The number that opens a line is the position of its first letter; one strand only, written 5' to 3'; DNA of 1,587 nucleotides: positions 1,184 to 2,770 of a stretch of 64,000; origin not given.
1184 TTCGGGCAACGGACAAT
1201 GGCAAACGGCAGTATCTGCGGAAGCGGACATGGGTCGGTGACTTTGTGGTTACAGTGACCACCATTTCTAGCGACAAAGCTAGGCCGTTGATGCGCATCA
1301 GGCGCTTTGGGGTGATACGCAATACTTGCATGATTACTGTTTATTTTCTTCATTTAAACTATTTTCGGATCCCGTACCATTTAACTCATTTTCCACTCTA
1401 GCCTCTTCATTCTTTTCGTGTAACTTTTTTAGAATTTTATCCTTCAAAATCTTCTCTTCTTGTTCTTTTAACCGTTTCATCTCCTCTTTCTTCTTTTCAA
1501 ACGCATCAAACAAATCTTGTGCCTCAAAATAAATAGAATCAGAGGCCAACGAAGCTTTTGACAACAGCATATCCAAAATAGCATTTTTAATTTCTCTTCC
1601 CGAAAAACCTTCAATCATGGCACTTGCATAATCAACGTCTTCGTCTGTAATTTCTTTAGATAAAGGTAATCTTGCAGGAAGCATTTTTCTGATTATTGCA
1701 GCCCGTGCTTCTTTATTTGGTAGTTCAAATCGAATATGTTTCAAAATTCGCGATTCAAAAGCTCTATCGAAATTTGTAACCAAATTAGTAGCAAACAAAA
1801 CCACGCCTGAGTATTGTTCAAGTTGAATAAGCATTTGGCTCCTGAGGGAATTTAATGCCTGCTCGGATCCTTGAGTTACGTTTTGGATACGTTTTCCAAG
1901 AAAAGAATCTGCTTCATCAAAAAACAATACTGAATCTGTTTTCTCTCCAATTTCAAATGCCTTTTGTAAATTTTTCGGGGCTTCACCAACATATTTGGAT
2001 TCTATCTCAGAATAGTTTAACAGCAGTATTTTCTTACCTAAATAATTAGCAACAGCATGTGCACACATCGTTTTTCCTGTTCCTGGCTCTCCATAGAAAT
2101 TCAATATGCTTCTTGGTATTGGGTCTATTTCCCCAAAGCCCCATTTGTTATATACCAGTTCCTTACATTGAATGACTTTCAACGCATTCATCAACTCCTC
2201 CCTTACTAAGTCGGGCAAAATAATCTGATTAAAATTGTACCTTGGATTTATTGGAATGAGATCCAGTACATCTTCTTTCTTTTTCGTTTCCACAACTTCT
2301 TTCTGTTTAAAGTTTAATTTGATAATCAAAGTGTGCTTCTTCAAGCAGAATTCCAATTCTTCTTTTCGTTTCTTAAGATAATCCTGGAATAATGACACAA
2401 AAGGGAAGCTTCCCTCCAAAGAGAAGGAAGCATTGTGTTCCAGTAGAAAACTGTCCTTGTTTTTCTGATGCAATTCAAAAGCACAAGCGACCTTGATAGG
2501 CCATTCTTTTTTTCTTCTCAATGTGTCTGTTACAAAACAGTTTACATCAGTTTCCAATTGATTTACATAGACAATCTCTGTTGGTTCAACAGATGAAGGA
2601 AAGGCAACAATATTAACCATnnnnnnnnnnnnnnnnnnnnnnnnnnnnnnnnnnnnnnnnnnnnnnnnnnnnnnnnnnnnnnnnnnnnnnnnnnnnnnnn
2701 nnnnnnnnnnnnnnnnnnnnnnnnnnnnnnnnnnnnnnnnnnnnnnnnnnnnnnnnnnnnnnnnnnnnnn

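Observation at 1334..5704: AT-rich, translationally coupled 10-gene operon: lipoprotein, PH-like protein, two mini-membrane proteins, four paralogous small proteins and a classical AAA+ ATPase (candidate undescribed conflict/defence or membrane-remodelling system)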

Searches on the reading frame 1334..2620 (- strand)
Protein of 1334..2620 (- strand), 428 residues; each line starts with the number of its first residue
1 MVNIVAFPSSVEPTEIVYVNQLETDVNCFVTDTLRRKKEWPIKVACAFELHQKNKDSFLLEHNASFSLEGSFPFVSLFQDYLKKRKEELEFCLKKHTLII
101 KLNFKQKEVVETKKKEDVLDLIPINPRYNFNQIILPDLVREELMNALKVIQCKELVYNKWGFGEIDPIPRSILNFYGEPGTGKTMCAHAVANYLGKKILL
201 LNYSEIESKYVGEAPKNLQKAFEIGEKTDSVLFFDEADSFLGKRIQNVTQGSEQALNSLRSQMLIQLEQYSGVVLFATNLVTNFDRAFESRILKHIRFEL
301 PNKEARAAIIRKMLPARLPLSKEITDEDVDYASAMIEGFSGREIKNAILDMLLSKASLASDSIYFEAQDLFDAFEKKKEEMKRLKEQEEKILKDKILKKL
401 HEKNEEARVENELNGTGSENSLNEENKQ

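Call 3: search_protein_families(library=pfam, proteins=[window:1334-2620:-], max_evalue=0.1)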
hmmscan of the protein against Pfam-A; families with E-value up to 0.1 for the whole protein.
window:1334-2620:- (428 aa): 9 families
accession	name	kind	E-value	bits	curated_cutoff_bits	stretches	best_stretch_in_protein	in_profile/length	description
PF00004.35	AAA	-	1.1e-26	94.2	21.2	1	175-299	3-130/131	ATPase family associated with various cellular activities (AAA)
PF13401.12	AAA_22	-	0.00016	22.5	27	1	171-272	6-84/130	AAA domain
PF20720.3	nSTAND3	-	0.0029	17.8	27.2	1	176-244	23-78/155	Novel STAND NTPase 3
PF24883.2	NPHP3_N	-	0.0046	17.6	24.8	1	170-197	22-49/164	Nephrocystin 3, N-terminal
PF00910.28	RNA_helicase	-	0.017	16.1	21.5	1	175-204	3-32/105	RNA helicase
PF05707.18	Zot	-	0.049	13.5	20.3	0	219-260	73-115/197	Zonular occludens toxin (Zot)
PF13191.12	AAA_16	-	0.066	14.1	32.6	0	176-197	30-51/167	AAA ATPase domain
PF12774.13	AAA_6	-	0.078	12.4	25.2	0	176-207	38-70/327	Hydrolytic ATP binding site of dynein motor region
PF01078.27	Mg_chelatase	-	0.093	12.6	20.3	0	174-195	26-47/207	Magnesium chelatase, subunit ChlI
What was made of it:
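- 1334..2620 (-): AAA+ ATPase (428 aa).
- N-domain: residues 1-~108 (2297-2620).
- Walker A: 2069-2092.
- Pore loop 1 (KYVGE): 1982-1996.
- Walker B: 1907-1924.
- Second region of homology with Arg fingers: 1745-1771.
- K/E-rich helical tail: ~1337-1507. PF00004, E 1e-26 (call 3).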

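Call 4: search_protein_families(library=padloc, proteins=[window:1334-2620:-], max_evalue=0.1)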
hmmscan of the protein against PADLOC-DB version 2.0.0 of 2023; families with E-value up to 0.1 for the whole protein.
window:1334-2620:- (428 aa): 8 families
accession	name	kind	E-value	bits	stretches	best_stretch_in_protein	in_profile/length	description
PDLC02196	IetA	-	6.3e-30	102.8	1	110-406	70-346/374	-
PDLC04232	IetA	-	1.1e-21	75.7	1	106-327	57-271/330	-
PDLC02195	IetA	-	1.5e-20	71.9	1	169-399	137-363/395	-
PDLC00915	TRIP13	-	1.1e-13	49.3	1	172-383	65-297/302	TRIP13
PDLC04231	IetA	-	1.1e-11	43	1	169-303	116-249/262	-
PDLC00914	TRIP13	-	7.5e-10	36.7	1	175-327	76-243/302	TRIP13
PDLC03838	DolB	-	0.00015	19.2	1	172-238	168-239/375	-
PDLC04140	mad8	-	0.00069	17.2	1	171-395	28-146/314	mads_8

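Call 5: search_protein_families(library=ncbifam, proteins=[window:1334-2620:-], max_evalue=0.1)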
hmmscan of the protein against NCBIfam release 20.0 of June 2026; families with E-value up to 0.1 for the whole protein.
window:1334-2620:- (428 aa): 24 families
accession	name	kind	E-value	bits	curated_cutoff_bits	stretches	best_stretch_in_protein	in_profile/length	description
NF042959.1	IteA_antiphage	equivalog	6.2e-26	91.4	510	1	124-403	85-349/367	anti-phage ATPase IteA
NF041006.2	cell_div_CdvC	equivalog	1.2e-22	80.3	650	1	105-350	76-317/370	cell division protein CdvC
NF003069.1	PRK03992.1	subfamily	8.8e-22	77.8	500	1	165-381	162-376/379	proteasome-activating nucleotidase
TIGR01243.1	CDC48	subfamily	1.3e-21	76.6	802.65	1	165-386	209-430/733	CDC48 family AAA ATPase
TIGR01242.2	TIGR01242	subfamily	5.3e-21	75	500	1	126-381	109-359/362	proteasome-activating nucleotidase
NF047748.1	PrtsmActNtasePan1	equivalog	3.9e-16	59.1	750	1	169-382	181-394/405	proteasome-activating nucleotidase Pan1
NF047747.1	PrtsmActNtasePan2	equivalog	9.4e-16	58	700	1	169-347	184-364/397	proteasome-activating nucleotidase Pan2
TIGR01241.2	FtsH_fam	equivalog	3.3e-13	49.3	600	1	168-376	194-401/598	ATP-dependent zinc metalloprotease FtsH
TIGR03689.1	pup_AAA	equivalog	4.7e-13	48.7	504.75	1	169-334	216-398/512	proteasome ATPase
NF008004.0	PRK10733.1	equivalog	1.2e-09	36.7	1008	1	168-353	184-370/644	ATP-dependent zinc metalloprotease FtsH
NF003229.0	PRK04195.1-5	equivalog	1.1e-06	27.6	280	1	169-241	44-116/413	replication factor C large subunit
TIGR03922.1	T7SS_EccA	equivalog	3.3e-05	22.7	466.65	1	175-263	317-410/557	type VII secretion AAA-ATPase EccA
NF003228.0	PRK04195.1-4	equivalog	5.4e-05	22.2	456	1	175-256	42-122/502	replication factor C large subunit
NF001679.0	PRK00440.1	equivalog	0.00024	20.3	303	1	173-240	42-115/322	replication factor C small subunit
NF005992.0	PRK08116.1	subfamily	0.00077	18.7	189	1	173-198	117-142/269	hypothetical protein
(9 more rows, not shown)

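Call 12: find_homologous_proteins(query=window:1334-2620:-, max_evalue=1e-10)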
Query window:1334-2620:- (428 aa): 3192 proteins with E <= 1e-10 among 8000 candidates; the best 120 are listed.
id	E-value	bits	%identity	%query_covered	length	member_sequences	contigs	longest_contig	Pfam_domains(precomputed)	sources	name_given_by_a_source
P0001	7.8e-277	936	100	100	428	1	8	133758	PF00004.36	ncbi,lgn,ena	-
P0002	1.2e-274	928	100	100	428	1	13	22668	PF00004.36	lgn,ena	-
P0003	2.1e-274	928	99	100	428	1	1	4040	PF00004.36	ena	-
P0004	8.5e-274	926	99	100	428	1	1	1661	PF00004.36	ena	-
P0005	3.1e-269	911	97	100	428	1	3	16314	PF00004.36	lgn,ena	-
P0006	3.0e-268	907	97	100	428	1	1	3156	PF00004.36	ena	-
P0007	5.2e-268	907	97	100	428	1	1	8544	PF00004.36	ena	-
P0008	5.5e-267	903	96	100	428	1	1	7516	PF00004.36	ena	-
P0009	1.4e-217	741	78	99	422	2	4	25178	PF00004.36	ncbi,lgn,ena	-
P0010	4.7e-215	732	76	100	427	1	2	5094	PF00004.36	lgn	-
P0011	3.5e-208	710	77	96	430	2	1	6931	PF00004.36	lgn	-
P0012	4.4e-179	614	68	96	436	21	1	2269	PF00004.36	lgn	-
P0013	2.8e-170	585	100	61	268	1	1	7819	PF00004.36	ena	-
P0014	6.8e-154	531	59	97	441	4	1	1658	PF00004.36,PF13401.13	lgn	-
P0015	3.3e-146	506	57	99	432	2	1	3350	PF00004.36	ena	-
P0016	4.1e-146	505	58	98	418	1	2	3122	PF00004.36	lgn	-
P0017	4.2e-145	502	57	98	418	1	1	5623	PF00004.36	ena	-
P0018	5.4e-145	501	56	99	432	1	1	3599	PF00004.36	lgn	-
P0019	2.6e-144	499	56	99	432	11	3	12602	PF00004.36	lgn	-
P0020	5.8e-144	498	57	96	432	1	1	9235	PF00004.36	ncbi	-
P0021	1.5e-143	497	56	98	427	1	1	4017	PF00004.36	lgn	-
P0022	2.0e-143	496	56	96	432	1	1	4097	PF00004.36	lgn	-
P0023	2.2e-143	496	56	99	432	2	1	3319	PF00004.36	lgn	-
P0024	2.5e-143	496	56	99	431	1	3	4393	PF00004.36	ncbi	-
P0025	1.1e-142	494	59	92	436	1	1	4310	PF00004.36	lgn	-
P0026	1.6e-142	493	58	96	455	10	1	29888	PF00004.36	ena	-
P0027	2.4e-142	493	56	99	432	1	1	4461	PF00004.36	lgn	-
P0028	3.1e-142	492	56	99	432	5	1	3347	PF00004.36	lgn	-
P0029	4.9e-142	492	62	89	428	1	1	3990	PF00004.36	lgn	-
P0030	6.8e-142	491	56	95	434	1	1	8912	PF00004.36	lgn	-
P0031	7.6e-142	491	55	98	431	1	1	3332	PF00004.36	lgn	-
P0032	3.2e-141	489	63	81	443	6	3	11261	PF00004.36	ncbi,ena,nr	ncbi:MAG: ATP-binding protein [Bacteroidaceae bacterium]|nr:ATP-binding protein [Bacteroidaceae bact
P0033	5.3e-141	488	54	99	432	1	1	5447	PF00004.36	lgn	-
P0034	6.7e-141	488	54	93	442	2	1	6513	PF00004.36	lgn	-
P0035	1.2e-140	487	56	98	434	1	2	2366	PF00004.36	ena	-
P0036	2.7e-140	486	61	90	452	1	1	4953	PF00004.36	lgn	-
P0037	6.6e-140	485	60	92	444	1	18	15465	PF00004.36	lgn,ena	-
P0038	8.7e-140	484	56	95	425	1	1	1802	PF00004.36,PF13401.13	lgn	-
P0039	1.0e-139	484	56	98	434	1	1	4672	PF00004.36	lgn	-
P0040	1.7e-139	483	59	89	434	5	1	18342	PF00004.36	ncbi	-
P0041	2.6e-139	483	57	88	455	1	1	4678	PF00004.36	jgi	-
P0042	3.2e-139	482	60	86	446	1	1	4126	PF00004.36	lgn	-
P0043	3.5e-139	482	56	96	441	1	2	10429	PF00004.36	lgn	-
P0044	3.6e-139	482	56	96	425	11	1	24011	PF00004.36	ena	-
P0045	1.0e-138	481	60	92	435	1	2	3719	PF00004.36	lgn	-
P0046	1.3e-138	480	59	92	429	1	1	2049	PF00004.36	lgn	-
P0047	1.6e-138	480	60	91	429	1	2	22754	PF00004.36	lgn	-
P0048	1.6e-138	480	60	91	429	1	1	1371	PF00004.36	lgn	-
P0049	1.9e-138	480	64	81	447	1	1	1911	PF00004.36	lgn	-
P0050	2.6e-138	479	60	91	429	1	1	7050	PF00004.36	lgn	-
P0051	3.4e-138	479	65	81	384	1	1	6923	PF00004.36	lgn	-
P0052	3.5e-138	479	55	98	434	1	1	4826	PF00004.36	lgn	-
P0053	6.3e-138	478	60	86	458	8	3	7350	PF00004.36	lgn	-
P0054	1.1e-137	477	59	91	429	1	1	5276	PF00004.36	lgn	-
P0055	1.3e-137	477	59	95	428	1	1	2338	PF00004.36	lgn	-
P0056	1.5e-137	477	64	81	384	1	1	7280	PF00004.36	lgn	-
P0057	2.3e-137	476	58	90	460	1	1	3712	PF00004.36,PF13401.13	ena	-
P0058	2.9e-137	476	59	91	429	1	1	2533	PF00004.36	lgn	-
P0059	3.2e-137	476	56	96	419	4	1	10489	PF00004.36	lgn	-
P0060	3.6e-137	476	58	95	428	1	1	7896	PF00004.36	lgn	-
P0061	5.9e-137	475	61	80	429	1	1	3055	PF00004.36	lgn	-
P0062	7.4e-137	475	58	93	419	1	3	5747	PF00004.36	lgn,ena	-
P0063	1.6e-136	474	56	96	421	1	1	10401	PF00004.36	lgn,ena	-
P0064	1.8e-136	473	55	96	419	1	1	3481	PF13173.13,PF00004.36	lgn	-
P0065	2.3e-136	473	57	95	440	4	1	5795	PF00004.36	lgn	-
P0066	2.6e-136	473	58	94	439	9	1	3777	PF00004.36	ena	-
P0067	2.8e-136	473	60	85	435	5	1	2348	PF00004.36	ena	-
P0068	3.6e-136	472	63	81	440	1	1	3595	PF00004.36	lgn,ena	-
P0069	7.0e-136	471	63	81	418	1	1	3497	PF00004.36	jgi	-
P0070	1.1e-135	471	57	93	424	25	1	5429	PF00004.36,PF13401.13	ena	-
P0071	1.7e-135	470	57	94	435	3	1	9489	PF00004.36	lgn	-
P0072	2.4e-135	470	54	100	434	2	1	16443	PF00004.36,PF13401.13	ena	-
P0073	3.7e-135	469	62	77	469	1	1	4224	PF00004.36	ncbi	-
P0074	4.6e-135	469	57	89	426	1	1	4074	PF00004.36,PF13191.13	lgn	-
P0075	5.8e-135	468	55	91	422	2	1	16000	PF00004.36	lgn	-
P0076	6.2e-135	468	59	86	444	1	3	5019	PF00004.36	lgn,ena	-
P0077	8.4e-135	468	55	93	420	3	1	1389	PF00004.36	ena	-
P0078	1.2e-134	467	58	93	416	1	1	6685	PF00004.36,PF13401.13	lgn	-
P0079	1.4e-134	467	59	89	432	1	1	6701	PF00004.36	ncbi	-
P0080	1.5e-134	467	57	91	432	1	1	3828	PF00004.36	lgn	-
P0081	1.9e-134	467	61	77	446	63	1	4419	PF00004.36,PF13401.13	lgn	-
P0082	2.1e-134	467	63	81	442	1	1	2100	PF00004.36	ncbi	-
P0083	2.5e-134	466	58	83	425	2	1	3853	PF00004.36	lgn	-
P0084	3.8e-134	466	52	99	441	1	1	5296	PF00004.36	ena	-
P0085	4.7e-134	465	59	89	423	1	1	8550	PF00004.36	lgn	-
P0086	7.0e-134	465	55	89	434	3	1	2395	PF00004.36,PF20720.4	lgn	-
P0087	1.3e-133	464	55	96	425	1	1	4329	PF00004.36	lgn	-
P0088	1.4e-133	464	57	93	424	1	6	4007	PF00004.36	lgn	-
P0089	1.5e-133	464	55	93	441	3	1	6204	PF00004.36,PF13401.13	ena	-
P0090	2.2e-133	463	58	83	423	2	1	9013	PF00004.36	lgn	-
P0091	3.2e-133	463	58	89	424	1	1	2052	PF00004.36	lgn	-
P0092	3.3e-133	463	57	84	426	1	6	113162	PF00004.36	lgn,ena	-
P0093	4.1e-133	462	56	91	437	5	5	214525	PF00004.36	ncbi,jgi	jgi:SpoVK/Ycf46/Vps4 family AAA+-type ATPase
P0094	8.5e-133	461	61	81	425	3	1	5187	PF00004.36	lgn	-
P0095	1.1e-132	461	57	90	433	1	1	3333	PF00004.36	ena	-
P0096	1.1e-132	461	57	84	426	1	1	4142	PF00004.36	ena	-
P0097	1.1e-132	461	66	74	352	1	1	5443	PF00004.36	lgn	-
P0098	1.3e-132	461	57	89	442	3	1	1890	PF00004.36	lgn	-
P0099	1.4e-132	461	56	94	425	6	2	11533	PF00004.36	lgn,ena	-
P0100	1.8e-132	460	57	84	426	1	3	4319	PF00004.36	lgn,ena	-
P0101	1.8e-132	460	54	98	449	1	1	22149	PF00004.36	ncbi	ncbi:MAG: ATP-binding protein [Lepagella sp.]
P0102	1.9e-132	460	57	84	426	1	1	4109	PF00004.36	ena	-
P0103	2.5e-132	460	60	85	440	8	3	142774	PF00004.36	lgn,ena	-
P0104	2.7e-132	460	60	83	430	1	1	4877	PF00004.36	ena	-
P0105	2.7e-132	460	59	83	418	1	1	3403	PF00004.36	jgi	jgi:SpoVK/Ycf46/Vps4 family AAA+-type ATPase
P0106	3.2e-132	459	57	89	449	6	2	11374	PF00004.36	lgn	-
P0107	3.4e-132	459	55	95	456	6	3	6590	PF00004.36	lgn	-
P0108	8.3e-132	458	55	94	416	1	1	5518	PF00004.36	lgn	-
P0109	1.2e-131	458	52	96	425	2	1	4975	PF00004.36,PF20720.4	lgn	-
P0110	1.4e-131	457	56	91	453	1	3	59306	PF00004.36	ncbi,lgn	-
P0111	1.5e-131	457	55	95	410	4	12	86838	PF00004.36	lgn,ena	-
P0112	2.3e-131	457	58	87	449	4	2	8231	PF00004.36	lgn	-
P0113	2.8e-131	456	57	84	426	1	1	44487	PF00004.36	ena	-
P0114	3.5e-131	456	55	94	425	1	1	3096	PF00004.36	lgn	-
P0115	3.8e-131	456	54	94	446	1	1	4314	PF00004.36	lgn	-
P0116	3.8e-131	456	54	93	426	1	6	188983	PF00004.36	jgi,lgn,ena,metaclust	metaclust:\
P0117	9.3e-131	455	54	93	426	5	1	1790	PF00004.36,PF13401.13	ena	-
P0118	1.6e-130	454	55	88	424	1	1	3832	PF00004.36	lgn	-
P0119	2.1e-130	453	56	93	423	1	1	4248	PF00004.36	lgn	-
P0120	2.2e-130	453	62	81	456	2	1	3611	PF00004.36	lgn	-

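Call 13: find_encoding_contigs(protein=P0001, flank=10000, max_places=3)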
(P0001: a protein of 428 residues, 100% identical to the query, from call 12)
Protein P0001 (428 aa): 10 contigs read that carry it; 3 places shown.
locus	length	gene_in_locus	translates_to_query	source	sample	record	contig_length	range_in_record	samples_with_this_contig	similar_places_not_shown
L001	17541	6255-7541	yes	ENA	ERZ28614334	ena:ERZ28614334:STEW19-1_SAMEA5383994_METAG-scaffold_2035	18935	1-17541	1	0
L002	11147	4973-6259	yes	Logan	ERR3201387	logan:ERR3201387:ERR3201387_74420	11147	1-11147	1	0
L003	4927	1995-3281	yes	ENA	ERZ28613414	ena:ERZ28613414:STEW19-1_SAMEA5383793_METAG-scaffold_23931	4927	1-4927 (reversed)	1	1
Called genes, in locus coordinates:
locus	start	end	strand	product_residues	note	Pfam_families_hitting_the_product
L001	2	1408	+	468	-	?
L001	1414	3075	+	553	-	-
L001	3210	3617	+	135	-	-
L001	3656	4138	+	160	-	-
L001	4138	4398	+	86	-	-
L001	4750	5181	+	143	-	-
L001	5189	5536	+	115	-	-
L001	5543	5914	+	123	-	-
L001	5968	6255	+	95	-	-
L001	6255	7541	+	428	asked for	PF00004:AAA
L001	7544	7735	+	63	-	-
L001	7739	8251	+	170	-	PF14411:LHH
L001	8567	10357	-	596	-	PF01343:Peptidase_S49, PF01972:SDH_protease (faint), PF25145:NfeD1b_N (weak), PF01343:Peptidase_S49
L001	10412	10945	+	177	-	PF01288:HPPK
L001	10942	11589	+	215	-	PF01712:dNK, PF02223:Thymidylate_kin (weak)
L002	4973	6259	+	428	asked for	PF00004:AAA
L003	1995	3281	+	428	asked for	PF00004:AAA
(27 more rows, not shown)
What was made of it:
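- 2620..2907 (-): Gene D (95 aa from the ATG at 2907; the ORF extends to a TTG at 2964). N-terminal transmembrane helix and a shorter variant of the domain. Ends ...VGQVIYL. Its stop codon overlaps the AAA start codon by 1 nt. Called as 95 aa on identical contigs (call 13).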

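Call 14: find_encoding_contigs(protein=P0093, flank=10000, max_places=2)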
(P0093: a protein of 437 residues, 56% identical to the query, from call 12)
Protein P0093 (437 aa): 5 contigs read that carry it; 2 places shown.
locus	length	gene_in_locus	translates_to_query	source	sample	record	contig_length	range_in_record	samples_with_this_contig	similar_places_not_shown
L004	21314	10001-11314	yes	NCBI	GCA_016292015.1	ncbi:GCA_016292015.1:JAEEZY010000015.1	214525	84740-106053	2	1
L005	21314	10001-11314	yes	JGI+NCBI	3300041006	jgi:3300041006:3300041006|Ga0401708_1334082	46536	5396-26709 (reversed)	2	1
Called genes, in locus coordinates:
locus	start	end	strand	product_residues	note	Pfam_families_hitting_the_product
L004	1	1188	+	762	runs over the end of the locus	PF00175:NAD_binding_1 (weak), PF10418:DHODB_Fe-S_bind, PF14691:Fer4_20, PF01262:AlaDh_PNT_C (faint), PF07992:Pyr_redox_2, PF13450:NAD_binding_8 (weak), PF13738:Pyr_redox_3, PF00070:Pyr_redox, +3 more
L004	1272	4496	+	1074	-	PF13510:Fer2_4, PF07992:Pyr_redox_2, PF12838:Fer4_7 (weak), PF13187:Fer4_9 (weak), PF13237:Fer4_10 (weak), PF00037:Fer4 (weak), PF04324:Fer2_BFD, PF01266:DAO, +4 more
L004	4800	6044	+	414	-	-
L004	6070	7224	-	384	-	PF13173:AAA_14 (faint), PF01637:ATPase_2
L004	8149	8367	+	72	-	PF19637:DUF6140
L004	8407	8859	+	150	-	-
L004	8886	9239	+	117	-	-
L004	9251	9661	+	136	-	-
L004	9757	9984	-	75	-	-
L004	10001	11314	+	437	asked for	PF00004:AAA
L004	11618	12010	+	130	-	-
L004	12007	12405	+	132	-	-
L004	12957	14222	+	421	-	-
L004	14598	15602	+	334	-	PF00814:TsaD, PF22521:HypF_C_2 (weak)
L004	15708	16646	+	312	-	PF11751:PorP_SprF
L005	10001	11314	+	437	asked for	PF00004:AAA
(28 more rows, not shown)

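Call 15: find_encoding_contigs(protein=P0116, flank=10000, max_places=2)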
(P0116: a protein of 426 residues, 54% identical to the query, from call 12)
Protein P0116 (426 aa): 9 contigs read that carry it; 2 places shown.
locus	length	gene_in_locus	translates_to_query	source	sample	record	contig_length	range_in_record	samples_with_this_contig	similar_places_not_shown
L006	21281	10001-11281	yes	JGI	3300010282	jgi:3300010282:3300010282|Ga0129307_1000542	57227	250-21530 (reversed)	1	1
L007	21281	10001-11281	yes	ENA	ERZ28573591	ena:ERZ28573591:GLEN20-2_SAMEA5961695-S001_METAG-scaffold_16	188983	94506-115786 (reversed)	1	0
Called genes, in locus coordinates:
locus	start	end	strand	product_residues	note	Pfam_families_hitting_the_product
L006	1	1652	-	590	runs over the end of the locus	PF13623:SurA_N_2, PF13624:SurA_N_3, PF13145:Rotamase_2 (weak)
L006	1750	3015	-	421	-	PF01595:CNNM, PF00571:CBS (faint), PF03471:CorC_HlyC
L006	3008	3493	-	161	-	PF06835:LptC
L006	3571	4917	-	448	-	PF07719:TPR_2 (faint), PF13428:TPR_14 (faint)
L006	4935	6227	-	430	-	-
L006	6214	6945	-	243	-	PF03309:Pan_kinase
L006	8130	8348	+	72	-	PF19637:DUF6140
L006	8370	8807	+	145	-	-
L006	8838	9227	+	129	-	-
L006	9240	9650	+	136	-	-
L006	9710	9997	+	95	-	-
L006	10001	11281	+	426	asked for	PF00004:AAA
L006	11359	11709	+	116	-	-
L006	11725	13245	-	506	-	PF04326:SLFN_AlbA_2, PF08220:HTH_DeoR, PF08279:HTH_11 (faint)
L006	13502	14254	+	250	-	PF20194:DUF6557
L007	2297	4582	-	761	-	PF14262:Cthe_2159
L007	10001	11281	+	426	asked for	PF00004:AAA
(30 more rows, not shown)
